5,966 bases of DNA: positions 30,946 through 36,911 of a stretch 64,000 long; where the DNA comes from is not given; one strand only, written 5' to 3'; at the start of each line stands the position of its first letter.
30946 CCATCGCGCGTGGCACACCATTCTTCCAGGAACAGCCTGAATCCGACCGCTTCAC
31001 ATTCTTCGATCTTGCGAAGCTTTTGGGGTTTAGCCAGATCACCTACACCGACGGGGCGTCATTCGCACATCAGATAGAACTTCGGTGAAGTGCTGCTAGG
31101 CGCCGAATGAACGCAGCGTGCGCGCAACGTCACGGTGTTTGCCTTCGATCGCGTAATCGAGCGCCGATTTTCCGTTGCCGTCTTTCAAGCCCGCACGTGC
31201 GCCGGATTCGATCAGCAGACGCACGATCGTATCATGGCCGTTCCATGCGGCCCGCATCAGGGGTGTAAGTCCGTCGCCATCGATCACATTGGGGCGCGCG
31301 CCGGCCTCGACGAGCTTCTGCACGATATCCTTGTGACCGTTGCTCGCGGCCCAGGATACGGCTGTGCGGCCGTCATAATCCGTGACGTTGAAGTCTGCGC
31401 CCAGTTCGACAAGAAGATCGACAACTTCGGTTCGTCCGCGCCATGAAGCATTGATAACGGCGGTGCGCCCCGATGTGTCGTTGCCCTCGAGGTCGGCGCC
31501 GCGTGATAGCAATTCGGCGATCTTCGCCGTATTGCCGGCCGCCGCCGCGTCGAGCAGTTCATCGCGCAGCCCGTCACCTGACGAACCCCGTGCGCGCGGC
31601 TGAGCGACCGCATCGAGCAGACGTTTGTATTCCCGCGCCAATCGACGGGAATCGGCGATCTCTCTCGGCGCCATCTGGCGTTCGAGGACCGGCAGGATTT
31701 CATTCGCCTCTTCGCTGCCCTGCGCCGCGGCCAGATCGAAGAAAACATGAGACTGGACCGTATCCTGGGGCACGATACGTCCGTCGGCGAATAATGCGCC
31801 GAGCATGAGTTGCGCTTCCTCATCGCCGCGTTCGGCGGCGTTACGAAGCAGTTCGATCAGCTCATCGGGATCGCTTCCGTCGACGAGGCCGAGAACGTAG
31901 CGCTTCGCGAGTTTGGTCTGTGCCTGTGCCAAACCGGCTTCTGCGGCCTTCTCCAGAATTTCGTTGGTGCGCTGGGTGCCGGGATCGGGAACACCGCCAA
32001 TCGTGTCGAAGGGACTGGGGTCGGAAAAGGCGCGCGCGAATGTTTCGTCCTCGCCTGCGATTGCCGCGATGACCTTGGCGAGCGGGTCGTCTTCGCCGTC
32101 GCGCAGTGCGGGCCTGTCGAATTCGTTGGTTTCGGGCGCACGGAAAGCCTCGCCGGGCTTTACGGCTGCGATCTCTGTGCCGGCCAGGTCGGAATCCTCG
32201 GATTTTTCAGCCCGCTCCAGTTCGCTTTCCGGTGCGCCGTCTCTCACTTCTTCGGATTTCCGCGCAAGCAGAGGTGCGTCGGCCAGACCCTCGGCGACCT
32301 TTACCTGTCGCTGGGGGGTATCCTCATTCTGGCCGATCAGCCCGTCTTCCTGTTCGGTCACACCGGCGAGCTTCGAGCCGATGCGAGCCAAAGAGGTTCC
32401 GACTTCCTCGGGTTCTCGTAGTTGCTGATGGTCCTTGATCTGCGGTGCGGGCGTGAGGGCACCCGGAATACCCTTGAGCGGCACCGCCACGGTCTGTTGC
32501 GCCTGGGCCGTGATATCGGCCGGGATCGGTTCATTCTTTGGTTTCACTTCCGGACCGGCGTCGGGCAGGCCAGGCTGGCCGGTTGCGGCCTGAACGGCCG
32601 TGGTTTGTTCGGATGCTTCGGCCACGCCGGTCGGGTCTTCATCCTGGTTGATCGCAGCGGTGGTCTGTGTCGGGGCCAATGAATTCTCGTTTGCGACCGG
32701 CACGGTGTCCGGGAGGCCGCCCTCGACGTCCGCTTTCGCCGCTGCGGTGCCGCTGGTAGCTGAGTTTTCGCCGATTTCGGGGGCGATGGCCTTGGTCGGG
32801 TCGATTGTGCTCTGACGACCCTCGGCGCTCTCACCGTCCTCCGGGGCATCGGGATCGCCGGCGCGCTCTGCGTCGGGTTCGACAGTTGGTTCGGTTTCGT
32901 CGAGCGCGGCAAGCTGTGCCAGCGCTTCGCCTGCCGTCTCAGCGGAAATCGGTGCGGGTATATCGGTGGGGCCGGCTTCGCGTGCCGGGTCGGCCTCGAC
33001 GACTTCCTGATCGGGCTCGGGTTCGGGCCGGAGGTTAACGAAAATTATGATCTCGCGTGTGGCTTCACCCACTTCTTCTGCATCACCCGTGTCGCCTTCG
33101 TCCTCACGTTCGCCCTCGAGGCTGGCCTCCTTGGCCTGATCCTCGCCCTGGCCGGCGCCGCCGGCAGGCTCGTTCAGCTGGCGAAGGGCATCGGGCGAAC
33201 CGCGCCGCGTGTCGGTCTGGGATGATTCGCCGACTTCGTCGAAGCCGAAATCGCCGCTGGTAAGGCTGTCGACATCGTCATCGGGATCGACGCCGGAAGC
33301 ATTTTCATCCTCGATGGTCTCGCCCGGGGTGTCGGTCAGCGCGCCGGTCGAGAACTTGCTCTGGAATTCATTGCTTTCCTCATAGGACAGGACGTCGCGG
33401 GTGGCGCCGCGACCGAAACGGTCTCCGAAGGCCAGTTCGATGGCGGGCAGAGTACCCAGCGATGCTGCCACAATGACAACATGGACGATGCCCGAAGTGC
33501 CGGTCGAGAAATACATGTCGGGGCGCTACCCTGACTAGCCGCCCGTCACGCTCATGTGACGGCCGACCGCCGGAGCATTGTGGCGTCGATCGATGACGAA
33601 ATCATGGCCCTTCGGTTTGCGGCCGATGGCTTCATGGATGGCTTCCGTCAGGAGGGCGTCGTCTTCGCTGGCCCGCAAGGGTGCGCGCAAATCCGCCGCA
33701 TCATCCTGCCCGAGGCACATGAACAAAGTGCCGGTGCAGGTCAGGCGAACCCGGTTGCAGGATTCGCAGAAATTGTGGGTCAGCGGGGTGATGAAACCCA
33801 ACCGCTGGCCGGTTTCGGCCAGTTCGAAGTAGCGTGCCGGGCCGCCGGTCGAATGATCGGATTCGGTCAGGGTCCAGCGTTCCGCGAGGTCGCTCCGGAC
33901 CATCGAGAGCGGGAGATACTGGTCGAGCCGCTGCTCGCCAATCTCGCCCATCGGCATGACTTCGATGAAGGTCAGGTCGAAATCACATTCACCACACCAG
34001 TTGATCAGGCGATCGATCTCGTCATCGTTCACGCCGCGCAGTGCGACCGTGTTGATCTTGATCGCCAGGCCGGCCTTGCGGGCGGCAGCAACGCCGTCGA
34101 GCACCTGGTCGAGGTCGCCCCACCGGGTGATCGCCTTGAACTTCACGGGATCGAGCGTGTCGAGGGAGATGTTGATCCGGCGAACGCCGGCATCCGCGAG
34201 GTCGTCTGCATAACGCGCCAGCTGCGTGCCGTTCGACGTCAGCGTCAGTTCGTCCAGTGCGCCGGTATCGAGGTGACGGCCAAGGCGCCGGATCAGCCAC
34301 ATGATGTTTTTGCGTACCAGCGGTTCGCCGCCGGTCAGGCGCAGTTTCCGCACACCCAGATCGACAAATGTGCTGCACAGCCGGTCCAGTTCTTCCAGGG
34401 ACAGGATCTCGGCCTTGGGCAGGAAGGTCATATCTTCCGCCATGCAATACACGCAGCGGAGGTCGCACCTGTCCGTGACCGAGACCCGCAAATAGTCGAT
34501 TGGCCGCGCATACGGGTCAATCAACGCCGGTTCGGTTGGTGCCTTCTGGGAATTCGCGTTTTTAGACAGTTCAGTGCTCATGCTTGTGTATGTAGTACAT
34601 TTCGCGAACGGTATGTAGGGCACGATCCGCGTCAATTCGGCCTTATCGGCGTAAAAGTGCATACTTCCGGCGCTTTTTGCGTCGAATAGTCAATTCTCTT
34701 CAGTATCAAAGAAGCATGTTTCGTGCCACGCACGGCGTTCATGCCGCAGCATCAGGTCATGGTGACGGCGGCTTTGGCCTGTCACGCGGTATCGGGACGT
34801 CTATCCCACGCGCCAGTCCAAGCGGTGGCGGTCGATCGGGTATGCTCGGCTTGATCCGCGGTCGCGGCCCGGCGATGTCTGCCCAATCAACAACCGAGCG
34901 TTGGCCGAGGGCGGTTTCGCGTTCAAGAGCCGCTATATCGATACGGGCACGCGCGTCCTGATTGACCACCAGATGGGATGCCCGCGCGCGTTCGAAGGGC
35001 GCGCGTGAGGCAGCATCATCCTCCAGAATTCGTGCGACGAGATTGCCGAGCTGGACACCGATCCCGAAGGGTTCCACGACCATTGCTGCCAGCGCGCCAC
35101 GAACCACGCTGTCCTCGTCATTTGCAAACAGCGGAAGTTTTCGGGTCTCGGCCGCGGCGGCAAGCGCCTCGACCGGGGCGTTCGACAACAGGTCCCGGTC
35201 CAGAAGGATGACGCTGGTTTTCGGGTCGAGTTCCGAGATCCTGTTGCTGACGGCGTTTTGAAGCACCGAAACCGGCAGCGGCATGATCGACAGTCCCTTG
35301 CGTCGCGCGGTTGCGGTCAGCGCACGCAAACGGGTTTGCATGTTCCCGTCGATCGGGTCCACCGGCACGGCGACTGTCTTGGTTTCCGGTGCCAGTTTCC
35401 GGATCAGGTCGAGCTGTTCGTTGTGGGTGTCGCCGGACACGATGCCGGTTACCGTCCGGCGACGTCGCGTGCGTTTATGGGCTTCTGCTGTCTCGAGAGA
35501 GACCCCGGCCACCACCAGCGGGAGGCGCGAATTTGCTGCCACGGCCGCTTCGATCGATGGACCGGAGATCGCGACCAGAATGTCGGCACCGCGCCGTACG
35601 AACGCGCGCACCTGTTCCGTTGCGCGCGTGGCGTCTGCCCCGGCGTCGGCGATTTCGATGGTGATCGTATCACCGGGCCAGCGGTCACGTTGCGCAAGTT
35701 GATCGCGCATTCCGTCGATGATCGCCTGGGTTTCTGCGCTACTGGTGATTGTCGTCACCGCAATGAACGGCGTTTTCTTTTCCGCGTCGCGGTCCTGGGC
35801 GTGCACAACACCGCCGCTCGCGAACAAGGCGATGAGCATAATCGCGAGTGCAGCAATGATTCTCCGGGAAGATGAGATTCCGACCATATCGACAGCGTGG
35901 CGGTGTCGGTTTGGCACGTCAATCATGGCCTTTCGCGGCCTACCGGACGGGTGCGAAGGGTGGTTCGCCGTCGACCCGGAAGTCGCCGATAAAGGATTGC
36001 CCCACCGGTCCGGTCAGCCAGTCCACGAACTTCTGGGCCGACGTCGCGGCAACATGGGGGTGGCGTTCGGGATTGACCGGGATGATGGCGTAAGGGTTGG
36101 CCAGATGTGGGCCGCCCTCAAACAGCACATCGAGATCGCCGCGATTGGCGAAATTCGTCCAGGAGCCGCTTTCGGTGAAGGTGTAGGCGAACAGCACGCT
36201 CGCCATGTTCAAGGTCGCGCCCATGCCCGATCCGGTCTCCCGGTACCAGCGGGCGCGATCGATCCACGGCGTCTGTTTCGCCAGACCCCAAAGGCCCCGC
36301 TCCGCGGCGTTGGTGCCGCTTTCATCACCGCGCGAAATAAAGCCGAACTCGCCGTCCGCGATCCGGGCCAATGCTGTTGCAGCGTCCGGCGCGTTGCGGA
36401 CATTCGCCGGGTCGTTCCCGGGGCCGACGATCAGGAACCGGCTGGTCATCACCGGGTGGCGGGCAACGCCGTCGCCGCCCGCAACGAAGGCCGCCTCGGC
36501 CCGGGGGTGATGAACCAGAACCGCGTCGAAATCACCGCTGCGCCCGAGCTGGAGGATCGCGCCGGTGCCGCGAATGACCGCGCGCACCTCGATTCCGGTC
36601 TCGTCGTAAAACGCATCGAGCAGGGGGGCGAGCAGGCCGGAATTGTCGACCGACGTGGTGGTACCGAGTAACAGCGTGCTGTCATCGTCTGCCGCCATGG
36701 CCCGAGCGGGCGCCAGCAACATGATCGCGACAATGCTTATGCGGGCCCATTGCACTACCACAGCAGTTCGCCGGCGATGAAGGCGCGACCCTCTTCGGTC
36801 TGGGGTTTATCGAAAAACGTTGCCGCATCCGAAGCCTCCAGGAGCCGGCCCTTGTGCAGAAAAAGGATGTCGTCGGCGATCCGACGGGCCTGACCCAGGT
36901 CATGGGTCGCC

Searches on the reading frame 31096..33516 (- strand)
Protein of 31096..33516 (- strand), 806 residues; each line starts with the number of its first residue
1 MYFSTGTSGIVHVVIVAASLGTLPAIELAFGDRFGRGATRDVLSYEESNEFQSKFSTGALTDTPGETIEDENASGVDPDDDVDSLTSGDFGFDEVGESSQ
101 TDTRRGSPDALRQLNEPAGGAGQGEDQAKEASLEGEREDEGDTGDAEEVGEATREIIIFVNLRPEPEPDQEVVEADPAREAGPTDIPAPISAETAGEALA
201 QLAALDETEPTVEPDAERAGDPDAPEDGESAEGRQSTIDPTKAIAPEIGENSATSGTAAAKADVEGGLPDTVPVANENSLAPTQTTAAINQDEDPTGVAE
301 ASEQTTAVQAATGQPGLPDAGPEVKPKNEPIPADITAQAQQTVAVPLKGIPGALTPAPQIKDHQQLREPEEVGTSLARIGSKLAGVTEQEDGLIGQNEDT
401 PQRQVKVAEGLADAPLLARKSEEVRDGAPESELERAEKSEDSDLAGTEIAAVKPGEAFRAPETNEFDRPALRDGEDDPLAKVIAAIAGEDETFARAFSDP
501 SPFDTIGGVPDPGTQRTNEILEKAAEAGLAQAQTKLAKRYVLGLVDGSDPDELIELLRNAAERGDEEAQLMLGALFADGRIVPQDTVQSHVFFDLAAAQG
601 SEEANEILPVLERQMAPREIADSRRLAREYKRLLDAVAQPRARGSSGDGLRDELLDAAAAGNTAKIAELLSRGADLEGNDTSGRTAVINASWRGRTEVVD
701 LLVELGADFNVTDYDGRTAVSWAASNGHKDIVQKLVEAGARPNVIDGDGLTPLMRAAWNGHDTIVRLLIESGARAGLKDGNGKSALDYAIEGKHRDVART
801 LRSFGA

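Call 43: search_protein_families(library=pfam, proteins=[window:31096-33516:-], max_evalue=0.00001)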
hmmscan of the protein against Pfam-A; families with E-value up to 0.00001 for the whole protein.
window:31096-33516:- (806 aa): 6 families
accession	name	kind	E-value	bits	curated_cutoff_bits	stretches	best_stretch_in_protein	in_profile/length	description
PF12796.13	Ank_2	-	9.6e-28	97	27.3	2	655-746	2-90/90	Ankyrin repeats (3 copies)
PF13637.12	Ank_4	-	4.8e-27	93.9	22.7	2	722-769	3-50/50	Ankyrin repeats (many copies)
PF00023.36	Ank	-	4e-23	80.7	21.1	0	715-746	1-32/33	Ankyrin repeat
PF13857.12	Ank_5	-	9.2e-19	67.8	27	1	735-789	1-56/56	Ankyrin repeats (many copies)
PF13606.12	Ank_3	-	6.4e-13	47.9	22.3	0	715-743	1-29/30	Ankyrin repeat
PF24521.3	Ank_KRIT1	-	3.1e-06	27.4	80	0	652-707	20-70/149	KRIT1 ankyrin-repeats domain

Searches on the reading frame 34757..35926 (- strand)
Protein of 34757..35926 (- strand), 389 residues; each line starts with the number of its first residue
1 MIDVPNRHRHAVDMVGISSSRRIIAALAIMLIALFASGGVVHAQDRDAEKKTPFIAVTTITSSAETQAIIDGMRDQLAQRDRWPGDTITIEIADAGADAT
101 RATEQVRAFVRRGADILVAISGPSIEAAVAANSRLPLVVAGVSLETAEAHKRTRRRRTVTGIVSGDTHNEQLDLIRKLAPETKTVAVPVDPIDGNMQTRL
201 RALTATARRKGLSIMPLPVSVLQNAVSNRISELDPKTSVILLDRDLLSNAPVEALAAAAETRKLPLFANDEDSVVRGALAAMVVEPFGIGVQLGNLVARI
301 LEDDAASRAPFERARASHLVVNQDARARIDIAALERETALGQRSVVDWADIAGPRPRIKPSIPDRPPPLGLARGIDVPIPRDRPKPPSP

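Call 43: search_protein_families(library=pfam, proteins=[window:34757-35926:-], max_evalue=0.00001)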
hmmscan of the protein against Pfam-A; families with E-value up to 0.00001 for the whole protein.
window:34757-35926:- (389 aa): 1 family
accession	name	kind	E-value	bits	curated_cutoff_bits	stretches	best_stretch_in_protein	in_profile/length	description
PF04392.18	ABC_sub_bind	-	3.9e-38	131.8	25.9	1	55-335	2-283/293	ABC transporter substrate binding protein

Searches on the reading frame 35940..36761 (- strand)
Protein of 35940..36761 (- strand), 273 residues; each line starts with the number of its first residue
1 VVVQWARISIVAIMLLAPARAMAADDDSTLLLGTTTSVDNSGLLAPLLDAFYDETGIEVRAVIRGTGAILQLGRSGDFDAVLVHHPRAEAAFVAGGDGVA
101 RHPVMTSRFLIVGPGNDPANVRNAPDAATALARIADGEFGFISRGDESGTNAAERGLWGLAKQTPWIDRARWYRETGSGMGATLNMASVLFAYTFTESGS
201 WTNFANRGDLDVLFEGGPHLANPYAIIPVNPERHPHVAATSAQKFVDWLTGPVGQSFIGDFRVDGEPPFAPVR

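Call 43: search_protein_families(library=pfam, proteins=[window:35940-36761:-], max_evalue=0.00001)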
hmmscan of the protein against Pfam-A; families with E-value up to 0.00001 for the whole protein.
window:35940-36761:- (273 aa): 2 families
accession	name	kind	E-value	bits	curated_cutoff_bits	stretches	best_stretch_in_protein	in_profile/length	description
PF12849.12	PBP_like_2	-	5.5e-30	105.5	27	1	27-251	6-265/267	PBP superfamily domain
PF13531.11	SBP_bac_11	-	2.5e-06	27.9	25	1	42-258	11-221/227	Bacterial extracellular solute-binding protein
